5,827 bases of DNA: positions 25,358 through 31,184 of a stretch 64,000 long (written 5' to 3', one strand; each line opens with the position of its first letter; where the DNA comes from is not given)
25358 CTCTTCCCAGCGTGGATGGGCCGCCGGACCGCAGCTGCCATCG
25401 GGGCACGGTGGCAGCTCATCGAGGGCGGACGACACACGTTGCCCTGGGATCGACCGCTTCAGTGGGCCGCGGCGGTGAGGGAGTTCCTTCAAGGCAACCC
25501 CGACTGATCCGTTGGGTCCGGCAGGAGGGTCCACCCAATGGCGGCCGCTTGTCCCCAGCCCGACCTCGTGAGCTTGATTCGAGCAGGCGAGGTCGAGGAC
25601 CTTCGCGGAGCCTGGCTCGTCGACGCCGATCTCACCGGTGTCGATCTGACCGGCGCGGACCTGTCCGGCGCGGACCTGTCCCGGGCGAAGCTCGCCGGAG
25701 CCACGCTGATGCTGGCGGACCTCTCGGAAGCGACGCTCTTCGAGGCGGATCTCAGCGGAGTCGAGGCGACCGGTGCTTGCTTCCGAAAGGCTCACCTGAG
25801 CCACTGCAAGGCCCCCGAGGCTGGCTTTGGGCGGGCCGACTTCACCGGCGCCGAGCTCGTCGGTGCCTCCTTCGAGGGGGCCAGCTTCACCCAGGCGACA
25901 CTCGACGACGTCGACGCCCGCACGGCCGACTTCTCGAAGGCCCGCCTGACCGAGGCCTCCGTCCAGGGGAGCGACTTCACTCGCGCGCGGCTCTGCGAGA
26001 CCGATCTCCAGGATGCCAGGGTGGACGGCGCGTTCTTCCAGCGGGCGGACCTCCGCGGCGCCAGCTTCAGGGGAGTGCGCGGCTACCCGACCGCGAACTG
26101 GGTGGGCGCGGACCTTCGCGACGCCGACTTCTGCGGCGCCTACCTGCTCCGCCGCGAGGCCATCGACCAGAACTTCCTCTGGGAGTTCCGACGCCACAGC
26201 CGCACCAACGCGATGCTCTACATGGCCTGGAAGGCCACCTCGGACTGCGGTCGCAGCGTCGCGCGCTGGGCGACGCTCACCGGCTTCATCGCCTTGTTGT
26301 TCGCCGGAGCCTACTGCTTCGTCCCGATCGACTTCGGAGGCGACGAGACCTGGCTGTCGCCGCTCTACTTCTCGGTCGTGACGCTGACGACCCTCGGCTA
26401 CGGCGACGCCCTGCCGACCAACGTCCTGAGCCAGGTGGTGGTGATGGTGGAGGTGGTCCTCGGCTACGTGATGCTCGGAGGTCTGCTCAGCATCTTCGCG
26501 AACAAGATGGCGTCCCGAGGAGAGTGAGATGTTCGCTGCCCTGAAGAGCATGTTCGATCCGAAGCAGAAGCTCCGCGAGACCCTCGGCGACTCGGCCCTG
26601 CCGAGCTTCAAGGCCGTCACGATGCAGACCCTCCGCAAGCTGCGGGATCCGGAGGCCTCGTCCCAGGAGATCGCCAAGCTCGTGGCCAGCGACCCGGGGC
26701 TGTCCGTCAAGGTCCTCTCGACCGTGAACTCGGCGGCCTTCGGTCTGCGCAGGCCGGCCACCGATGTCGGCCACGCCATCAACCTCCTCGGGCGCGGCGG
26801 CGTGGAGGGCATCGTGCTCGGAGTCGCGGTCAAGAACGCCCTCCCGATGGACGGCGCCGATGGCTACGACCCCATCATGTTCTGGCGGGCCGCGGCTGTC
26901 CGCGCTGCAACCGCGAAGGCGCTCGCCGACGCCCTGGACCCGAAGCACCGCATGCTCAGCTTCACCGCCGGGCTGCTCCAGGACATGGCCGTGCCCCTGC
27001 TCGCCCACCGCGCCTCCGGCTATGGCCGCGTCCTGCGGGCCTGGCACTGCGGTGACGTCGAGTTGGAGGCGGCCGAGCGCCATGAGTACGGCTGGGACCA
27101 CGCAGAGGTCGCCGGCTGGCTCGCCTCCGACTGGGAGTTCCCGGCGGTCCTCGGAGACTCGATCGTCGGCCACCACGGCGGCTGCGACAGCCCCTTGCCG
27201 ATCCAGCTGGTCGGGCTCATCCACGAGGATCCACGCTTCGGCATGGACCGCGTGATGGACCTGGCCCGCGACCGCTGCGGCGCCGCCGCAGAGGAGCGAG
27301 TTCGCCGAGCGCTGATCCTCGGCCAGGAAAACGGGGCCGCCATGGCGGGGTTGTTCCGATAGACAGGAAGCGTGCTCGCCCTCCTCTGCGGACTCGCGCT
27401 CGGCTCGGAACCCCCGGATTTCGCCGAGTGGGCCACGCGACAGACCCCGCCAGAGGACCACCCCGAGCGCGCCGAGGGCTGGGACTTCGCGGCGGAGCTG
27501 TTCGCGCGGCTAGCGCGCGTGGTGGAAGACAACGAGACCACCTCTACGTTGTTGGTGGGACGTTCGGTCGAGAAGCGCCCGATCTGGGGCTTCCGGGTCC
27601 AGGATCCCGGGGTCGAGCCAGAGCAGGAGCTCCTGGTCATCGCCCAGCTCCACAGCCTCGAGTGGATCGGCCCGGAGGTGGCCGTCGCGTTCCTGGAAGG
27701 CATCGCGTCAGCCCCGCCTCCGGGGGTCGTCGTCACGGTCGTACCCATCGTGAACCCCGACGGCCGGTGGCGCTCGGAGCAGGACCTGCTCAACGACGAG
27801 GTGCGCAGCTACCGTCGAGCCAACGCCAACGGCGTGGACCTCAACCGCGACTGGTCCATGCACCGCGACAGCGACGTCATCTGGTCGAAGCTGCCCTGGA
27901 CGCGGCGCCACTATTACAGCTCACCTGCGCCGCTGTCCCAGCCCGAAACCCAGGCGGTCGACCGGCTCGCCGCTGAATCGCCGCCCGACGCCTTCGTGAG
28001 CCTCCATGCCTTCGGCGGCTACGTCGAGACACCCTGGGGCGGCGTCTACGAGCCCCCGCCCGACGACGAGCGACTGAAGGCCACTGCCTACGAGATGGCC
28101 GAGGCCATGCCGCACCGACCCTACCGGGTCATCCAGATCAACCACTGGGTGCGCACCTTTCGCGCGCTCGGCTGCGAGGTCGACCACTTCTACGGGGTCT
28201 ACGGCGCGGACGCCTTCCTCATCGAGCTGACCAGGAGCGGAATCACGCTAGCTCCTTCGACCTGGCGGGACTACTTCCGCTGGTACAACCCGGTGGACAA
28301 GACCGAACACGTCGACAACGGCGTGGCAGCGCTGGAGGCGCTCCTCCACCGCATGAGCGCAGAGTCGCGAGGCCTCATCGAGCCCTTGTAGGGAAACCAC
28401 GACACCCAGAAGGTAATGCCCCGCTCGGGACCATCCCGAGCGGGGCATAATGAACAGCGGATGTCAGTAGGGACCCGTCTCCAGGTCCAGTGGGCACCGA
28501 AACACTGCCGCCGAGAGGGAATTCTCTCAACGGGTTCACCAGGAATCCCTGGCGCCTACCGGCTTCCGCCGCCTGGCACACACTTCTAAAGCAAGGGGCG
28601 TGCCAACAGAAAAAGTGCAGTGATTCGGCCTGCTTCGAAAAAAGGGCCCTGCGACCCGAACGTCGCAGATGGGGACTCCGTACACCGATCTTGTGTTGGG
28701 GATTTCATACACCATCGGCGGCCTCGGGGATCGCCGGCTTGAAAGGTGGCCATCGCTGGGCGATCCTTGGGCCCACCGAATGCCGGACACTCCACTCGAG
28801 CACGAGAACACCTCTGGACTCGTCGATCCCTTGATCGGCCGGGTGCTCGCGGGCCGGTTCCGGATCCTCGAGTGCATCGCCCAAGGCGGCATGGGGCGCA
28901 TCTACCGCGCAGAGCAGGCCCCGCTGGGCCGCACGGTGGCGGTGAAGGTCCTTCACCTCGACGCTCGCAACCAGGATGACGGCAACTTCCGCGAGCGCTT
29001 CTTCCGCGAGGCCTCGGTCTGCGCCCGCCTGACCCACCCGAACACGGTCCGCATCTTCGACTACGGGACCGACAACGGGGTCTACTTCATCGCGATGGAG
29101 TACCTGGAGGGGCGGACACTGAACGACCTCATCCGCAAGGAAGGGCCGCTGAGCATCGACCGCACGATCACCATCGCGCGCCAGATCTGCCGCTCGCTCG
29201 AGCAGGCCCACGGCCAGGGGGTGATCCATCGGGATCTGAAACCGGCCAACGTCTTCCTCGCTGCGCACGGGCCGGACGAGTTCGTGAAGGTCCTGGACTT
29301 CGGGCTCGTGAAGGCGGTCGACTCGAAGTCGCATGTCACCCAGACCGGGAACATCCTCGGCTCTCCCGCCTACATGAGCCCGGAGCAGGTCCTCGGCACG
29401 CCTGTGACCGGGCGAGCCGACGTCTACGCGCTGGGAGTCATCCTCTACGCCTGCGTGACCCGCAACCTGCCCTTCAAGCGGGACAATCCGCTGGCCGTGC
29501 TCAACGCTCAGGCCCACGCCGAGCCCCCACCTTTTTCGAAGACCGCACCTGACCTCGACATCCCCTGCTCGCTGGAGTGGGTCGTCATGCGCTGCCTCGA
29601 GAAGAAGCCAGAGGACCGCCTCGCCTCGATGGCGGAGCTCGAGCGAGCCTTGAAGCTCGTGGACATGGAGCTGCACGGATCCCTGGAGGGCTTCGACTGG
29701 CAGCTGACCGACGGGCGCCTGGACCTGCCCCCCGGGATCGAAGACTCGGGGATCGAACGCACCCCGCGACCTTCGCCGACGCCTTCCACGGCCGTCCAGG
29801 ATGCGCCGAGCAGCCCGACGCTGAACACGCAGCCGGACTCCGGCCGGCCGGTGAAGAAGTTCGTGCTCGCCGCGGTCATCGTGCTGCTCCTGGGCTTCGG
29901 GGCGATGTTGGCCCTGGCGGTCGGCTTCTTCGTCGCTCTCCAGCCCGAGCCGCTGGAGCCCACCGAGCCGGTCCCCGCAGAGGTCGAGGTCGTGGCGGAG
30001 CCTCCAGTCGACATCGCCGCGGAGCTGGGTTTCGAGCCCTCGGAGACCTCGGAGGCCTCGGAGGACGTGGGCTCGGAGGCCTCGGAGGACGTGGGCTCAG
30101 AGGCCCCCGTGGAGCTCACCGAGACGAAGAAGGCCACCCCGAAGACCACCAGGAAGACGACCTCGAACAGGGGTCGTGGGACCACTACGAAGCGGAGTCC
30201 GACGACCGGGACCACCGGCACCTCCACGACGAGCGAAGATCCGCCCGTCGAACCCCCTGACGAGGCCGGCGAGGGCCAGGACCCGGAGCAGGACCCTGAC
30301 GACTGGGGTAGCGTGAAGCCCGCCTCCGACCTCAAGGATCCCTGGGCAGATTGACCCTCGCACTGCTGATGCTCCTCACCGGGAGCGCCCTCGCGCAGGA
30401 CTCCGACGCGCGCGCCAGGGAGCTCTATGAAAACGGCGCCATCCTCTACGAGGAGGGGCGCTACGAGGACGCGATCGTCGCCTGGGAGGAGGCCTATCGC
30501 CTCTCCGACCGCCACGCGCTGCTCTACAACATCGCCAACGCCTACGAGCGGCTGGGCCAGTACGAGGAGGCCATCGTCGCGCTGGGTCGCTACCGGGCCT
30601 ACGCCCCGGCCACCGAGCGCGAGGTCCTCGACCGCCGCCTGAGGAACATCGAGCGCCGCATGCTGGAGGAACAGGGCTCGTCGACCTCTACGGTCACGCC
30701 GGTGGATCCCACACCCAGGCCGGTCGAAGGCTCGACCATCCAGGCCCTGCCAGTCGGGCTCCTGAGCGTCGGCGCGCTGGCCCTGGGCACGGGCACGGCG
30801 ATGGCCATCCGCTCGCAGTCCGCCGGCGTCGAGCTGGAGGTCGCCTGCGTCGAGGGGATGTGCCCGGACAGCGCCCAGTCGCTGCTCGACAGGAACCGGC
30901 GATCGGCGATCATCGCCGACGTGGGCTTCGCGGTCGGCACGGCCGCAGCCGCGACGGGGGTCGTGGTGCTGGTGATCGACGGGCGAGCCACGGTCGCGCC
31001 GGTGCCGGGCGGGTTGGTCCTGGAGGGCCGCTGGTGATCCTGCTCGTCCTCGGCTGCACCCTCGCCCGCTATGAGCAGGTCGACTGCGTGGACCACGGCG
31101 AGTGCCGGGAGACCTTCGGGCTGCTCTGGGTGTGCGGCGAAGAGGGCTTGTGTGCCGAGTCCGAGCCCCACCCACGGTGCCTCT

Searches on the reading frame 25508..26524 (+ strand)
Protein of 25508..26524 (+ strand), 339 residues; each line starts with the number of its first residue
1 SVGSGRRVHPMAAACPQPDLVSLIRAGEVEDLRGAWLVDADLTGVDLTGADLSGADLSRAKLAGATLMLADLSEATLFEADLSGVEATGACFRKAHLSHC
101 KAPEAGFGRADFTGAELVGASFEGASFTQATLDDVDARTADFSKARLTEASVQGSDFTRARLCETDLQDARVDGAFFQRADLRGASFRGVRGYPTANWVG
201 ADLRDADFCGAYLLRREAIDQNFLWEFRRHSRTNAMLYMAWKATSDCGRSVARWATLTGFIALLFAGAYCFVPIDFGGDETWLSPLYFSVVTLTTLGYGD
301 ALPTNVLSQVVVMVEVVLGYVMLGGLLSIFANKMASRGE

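Call 49: search_protein_families(library=pfam, proteins=[window:25508-26524:+], max_evalue=0.001)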
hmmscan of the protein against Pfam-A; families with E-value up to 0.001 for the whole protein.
window:25508-26524:+ (339 aa): 4 families
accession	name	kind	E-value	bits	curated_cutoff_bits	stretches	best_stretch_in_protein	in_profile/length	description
PF00805.28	Pentapeptide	-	7.6e-45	150.5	20.2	7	31-62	7-38/40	Pentapeptide repeats (8 copies)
PF13599.13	Pentapeptide_4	-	4.7e-15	55.9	38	1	108-187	4-78/78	Pentapeptide repeat region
PF13576.12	Pentapeptide_3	-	1.3e-14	54.6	27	1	107-142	1-38/48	Pentapeptide repeats (9 copies)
PF07885.22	Ion_trans_2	-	1.6e-11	44.4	22.5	1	264-334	8-77/79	Ion channel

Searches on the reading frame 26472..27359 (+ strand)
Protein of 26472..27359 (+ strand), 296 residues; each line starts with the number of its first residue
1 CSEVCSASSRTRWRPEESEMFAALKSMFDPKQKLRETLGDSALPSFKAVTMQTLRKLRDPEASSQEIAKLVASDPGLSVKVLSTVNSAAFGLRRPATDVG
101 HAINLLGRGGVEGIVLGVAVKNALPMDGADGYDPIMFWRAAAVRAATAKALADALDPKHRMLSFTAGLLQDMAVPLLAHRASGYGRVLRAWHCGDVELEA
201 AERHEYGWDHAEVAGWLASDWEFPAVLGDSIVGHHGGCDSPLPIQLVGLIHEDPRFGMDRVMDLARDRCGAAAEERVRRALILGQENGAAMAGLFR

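Call 49: search_protein_families(library=pfam, proteins=[window:26472-27359:+], max_evalue=0.001)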
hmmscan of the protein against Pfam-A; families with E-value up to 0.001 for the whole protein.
window:26472-27359:+ (296 aa): 1 family
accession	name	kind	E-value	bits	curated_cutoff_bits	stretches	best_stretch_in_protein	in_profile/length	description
PF08668.18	HDOD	-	3.3e-39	134.9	22.9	1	43-235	1-194/196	HDOD domain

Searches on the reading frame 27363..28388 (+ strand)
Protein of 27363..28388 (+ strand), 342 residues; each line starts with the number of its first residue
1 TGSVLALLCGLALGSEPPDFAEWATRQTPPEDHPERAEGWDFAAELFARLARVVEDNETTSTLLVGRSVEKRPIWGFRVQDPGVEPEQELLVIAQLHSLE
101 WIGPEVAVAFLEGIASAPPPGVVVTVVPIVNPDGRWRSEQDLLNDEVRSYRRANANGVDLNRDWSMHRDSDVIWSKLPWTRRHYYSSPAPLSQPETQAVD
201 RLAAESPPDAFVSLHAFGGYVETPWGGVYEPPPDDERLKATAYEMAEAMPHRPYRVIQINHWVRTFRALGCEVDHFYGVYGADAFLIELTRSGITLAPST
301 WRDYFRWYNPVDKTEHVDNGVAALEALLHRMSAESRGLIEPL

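Call 49: search_protein_families(library=pfam, proteins=[window:27363-28388:+], max_evalue=0.001)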
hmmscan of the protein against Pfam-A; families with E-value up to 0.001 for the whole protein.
window:27363-28388:+ (342 aa): 1 family
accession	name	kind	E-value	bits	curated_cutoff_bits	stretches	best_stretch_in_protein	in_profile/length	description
PF00246.29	Peptidase_M14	-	8.2e-33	114.7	21.6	1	58-293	14-265/286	Zinc carboxypeptidase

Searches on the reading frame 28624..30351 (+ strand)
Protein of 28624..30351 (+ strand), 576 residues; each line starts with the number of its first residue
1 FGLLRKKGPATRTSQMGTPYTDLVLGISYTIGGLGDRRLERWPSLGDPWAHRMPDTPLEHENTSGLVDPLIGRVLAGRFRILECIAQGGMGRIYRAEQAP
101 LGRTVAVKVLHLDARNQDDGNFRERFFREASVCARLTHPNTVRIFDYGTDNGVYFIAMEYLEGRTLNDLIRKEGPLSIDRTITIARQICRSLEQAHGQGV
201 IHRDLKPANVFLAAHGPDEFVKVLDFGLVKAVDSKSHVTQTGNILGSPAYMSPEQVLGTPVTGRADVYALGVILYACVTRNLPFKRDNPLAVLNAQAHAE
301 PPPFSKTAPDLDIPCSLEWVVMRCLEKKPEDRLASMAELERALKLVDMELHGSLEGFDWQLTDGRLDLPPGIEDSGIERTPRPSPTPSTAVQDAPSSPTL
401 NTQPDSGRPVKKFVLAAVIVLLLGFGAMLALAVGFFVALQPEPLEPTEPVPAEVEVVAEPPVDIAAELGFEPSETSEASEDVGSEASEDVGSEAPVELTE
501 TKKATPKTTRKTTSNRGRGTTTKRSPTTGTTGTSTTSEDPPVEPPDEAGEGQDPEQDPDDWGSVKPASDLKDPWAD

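Call 49: search_protein_families(library=pfam, proteins=[window:28624-30351:+], max_evalue=0.001)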
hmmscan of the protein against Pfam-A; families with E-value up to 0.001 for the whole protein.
window:28624-30351:+ (576 aa): 4 families
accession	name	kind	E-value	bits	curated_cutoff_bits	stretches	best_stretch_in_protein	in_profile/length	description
PF00069.31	Pkinase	-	1.1e-48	166.4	31.7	1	81-336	3-255/263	Protein kinase domain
PF07714.23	PK_Tyr_Ser-Thr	-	1.6e-32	113.3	23.1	1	81-340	3-255/258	Protein tyrosine and serine/threonine kinase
PF03109.22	ABC1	-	9.1e-09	35.2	22.9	1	156-236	145-221/244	ABC1 atypical kinase-like domain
PF01636.29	APH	-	3.5e-05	24.1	23.2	0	197-229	167-197/239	Phosphotransferase enzyme family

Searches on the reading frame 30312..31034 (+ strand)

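Call 93: search_protein_families(library=pfam, proteins=[window:30312-31034:+], max_evalue=0.001)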
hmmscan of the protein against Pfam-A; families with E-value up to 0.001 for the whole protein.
window:30312-31034:+ (241 aa): 9 families
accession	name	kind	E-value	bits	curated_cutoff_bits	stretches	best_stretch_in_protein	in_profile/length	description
PF00515.34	TPR_1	-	2.7e-09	36.9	27.8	1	70-90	3-23/34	Tetratricopeptide repeat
PF07719.23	TPR_2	-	2.7e-09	36.9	27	2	35-66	1-32/34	Tetratricopeptide repeat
PF14559.12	TPR_19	-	1.2e-05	26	25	1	45-101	1-58/68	Tetratricopeptide repeat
PF13414.12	TPR_11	-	1.8e-05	24.8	26.8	1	42-82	1-42/42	TPR repeat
PF13181.12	TPR_8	-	8e-05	22.9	25.7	0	70-91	3-24/34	Tetratricopeptide repeat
PF13424.12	TPR_12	-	0.00022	21.8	30.1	1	39-94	7-71/77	Tetratricopeptide repeat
PF12895.13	ANAPC3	-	0.00024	21.7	27.2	1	27-93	16-81/82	Anaphase-promoting complex, cyclosome, subunit 3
PF13432.12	TPR_16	-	0.00075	20.3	32.7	1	44-97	6-61/65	Tetratricopeptide repeat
PF13174.12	TPR_6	-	0.00076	20.4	26.3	0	71-99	3-31/33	Tetratricopeptide repeat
